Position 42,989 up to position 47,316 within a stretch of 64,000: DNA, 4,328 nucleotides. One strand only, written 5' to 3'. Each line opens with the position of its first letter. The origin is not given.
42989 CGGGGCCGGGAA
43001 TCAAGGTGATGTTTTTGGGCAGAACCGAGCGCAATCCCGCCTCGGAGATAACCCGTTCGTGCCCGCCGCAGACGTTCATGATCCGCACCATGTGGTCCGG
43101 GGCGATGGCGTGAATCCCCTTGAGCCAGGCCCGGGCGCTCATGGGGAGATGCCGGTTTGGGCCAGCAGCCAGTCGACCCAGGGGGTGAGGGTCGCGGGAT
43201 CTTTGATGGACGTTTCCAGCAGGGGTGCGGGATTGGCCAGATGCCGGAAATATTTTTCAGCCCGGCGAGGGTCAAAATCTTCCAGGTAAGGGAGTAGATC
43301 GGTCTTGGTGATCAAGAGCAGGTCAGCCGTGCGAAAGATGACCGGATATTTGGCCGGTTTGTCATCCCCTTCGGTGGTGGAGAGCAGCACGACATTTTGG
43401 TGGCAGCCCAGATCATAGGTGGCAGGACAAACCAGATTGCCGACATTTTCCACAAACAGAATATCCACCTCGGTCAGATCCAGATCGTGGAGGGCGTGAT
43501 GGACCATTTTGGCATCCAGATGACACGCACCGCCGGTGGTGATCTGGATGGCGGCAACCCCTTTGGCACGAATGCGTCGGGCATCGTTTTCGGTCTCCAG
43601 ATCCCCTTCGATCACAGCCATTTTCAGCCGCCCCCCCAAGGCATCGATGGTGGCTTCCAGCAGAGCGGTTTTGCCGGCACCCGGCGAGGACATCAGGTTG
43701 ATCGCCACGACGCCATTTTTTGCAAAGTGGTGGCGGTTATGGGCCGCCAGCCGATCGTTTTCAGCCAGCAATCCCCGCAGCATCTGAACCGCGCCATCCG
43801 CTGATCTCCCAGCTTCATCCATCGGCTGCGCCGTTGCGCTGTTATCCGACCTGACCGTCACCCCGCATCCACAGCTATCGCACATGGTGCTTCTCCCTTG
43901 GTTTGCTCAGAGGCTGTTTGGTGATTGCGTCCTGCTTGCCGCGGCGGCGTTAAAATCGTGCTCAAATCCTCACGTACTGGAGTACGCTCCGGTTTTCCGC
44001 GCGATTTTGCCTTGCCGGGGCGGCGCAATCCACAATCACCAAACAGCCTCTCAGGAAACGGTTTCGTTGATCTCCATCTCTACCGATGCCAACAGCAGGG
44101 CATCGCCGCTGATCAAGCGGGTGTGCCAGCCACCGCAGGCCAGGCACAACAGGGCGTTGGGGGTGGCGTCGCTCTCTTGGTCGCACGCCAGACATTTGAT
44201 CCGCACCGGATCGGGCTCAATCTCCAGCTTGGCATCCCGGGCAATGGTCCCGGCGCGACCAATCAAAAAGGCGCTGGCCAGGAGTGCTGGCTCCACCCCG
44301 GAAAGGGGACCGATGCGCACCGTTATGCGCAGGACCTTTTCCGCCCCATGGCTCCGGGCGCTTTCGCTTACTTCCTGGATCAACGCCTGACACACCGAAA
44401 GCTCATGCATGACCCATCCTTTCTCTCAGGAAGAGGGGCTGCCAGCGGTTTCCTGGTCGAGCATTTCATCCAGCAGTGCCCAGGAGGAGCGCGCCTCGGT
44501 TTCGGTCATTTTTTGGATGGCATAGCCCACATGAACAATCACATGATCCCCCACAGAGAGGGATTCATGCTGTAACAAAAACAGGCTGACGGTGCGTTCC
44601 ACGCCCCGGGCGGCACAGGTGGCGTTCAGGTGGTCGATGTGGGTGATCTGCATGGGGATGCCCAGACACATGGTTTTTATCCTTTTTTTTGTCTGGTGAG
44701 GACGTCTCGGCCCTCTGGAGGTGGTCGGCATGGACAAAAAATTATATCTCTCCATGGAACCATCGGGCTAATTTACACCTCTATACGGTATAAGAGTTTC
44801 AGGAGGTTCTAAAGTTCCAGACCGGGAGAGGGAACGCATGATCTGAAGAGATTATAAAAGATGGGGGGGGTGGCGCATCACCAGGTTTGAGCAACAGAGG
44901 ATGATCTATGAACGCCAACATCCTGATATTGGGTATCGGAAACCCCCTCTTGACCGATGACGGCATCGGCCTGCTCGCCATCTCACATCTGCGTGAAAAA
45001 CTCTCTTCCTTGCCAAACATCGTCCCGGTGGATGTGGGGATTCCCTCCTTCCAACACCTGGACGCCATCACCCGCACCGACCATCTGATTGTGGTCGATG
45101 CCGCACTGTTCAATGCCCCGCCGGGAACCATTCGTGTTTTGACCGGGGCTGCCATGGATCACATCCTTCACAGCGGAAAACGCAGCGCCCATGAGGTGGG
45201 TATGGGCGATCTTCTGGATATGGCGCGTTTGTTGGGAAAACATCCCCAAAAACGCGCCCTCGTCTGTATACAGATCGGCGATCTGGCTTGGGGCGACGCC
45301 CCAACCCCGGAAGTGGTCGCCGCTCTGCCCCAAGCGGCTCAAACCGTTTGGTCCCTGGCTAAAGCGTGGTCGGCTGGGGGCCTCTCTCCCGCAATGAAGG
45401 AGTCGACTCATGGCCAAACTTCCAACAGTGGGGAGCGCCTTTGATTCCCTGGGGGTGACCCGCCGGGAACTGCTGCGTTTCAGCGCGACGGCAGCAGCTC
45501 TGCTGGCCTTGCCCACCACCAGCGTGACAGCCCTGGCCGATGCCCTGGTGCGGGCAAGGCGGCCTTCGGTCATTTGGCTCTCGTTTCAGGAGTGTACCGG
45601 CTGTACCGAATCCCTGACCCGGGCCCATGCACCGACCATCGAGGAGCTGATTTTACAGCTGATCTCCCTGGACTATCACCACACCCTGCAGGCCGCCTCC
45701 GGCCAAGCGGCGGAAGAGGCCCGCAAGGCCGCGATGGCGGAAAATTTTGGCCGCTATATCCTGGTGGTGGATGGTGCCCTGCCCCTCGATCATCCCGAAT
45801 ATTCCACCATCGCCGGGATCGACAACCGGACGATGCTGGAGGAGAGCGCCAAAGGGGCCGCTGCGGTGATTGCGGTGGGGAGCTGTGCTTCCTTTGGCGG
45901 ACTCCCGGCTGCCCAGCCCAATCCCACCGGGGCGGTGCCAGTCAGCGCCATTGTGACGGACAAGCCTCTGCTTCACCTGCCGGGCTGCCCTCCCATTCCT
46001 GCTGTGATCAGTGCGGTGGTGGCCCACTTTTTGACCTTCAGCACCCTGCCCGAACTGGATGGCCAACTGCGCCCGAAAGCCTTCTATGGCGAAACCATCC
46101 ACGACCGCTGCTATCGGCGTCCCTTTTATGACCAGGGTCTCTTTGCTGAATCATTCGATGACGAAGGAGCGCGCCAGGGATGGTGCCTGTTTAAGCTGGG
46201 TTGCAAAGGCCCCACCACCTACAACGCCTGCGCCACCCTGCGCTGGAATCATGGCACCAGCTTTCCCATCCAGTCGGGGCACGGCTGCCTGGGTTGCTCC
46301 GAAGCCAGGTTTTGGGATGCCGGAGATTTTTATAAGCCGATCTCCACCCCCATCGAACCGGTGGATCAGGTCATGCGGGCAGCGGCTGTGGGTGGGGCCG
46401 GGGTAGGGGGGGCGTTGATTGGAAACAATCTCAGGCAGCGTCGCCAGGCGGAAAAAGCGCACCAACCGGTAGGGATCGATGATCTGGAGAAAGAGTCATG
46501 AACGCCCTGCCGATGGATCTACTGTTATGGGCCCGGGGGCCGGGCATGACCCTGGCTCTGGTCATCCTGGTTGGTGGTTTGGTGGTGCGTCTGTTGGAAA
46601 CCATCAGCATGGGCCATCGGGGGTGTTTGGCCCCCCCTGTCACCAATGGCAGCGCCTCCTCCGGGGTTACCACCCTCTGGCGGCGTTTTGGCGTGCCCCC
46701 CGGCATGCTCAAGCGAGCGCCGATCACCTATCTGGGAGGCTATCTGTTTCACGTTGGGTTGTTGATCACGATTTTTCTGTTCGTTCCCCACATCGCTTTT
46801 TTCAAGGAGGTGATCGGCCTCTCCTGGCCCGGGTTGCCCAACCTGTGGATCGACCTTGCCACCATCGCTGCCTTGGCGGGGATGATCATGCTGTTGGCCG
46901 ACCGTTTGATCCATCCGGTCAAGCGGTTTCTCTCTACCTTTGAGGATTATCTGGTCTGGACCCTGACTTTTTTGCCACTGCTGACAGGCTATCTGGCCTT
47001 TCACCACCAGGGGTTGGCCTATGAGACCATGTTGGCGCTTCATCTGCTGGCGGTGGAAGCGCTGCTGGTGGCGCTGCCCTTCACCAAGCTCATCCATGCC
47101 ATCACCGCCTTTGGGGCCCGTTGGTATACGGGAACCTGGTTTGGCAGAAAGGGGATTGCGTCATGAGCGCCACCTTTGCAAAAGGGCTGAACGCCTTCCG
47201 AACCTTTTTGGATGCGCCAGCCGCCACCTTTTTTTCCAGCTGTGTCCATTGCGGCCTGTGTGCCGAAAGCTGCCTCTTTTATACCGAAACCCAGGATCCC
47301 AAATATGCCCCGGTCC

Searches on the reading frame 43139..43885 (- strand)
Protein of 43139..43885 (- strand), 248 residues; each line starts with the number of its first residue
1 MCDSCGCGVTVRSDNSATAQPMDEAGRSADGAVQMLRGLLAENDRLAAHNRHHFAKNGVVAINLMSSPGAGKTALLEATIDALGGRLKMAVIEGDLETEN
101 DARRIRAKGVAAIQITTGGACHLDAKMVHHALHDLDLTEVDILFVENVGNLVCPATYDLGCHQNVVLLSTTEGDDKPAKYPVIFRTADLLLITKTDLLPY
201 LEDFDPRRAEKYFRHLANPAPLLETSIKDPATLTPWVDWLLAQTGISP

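Call 20: search_protein_families(library=pfam, proteins=[window:43139-43885:-], max_evalue=0.01)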
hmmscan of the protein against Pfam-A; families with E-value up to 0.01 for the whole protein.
window:43139-43885:- (248 aa): 1 family
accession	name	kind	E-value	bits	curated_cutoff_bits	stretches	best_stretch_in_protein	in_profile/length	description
PF02492.25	cobW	-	1.8e-21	77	20.7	1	62-214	3-170/180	CobW/HypB/UreG, nucleotide-binding domain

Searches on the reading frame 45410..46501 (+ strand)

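Call 20: search_protein_families(library=pfam, proteins=[window:45410-46501:+], max_evalue=0.01)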
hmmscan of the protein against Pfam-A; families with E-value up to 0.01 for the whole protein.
window:45410-46501:+ (363 aa): 2 families
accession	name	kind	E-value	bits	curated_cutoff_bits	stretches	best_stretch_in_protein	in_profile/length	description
PF14720.11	NiFe_hyd_SSU_C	-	3.6e-31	107.8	27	1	226-306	1-77/80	NiFe/NiFeSe hydrogenase small subunit C-terminal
PF01058.29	Oxidored_q6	-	2.7e-26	92.2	27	1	62-206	1-127/128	NADH ubiquinone oxidoreductase, 20 Kd subunit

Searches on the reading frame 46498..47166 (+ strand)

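Call 20: search_protein_families(library=pfam, proteins=[window:46498-47166:+], max_evalue=0.01)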
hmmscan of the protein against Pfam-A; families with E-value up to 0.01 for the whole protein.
window:46498-47166:+ (222 aa): 1 family
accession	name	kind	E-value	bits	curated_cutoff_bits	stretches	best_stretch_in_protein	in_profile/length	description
PF02665.19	Nitrate_red_gam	-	0.00016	21.8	22.9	0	78-169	45-142/217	Nitrate reductase gamma subunit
